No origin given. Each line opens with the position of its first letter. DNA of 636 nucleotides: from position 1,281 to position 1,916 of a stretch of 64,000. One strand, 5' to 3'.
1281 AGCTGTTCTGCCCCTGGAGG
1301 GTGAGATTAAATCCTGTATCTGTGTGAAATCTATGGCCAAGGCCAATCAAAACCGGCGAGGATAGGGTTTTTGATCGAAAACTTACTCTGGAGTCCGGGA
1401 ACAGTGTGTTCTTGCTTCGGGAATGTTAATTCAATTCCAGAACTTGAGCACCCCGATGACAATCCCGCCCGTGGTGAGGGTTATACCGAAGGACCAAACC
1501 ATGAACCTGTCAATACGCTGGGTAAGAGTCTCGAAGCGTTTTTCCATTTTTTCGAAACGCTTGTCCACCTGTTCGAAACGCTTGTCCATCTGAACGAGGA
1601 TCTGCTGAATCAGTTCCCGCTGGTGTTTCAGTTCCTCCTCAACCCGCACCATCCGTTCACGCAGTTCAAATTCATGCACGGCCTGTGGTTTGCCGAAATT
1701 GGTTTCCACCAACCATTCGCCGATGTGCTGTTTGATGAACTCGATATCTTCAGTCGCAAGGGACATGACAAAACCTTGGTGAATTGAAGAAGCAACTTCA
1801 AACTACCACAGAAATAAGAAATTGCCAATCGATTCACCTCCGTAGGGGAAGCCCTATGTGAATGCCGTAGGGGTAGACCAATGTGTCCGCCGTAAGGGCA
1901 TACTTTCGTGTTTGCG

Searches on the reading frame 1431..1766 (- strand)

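Call 74: search_protein_families(library=pfam, proteins=[window:1431-1766:-], max_evalue=0.01)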
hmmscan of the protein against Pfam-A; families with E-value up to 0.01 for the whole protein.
window:1431-1766:- (111 aa): 2 families
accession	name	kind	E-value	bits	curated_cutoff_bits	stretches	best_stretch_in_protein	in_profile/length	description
PF01544.23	CorA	-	0.0025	17.6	27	1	19-86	141-209/292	CorA-like Mg2+ transporter protein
PF11166.13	DUF2951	-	0.0047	17.6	26.7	1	38-108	22-93/98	Protein of unknown function (DUF2951)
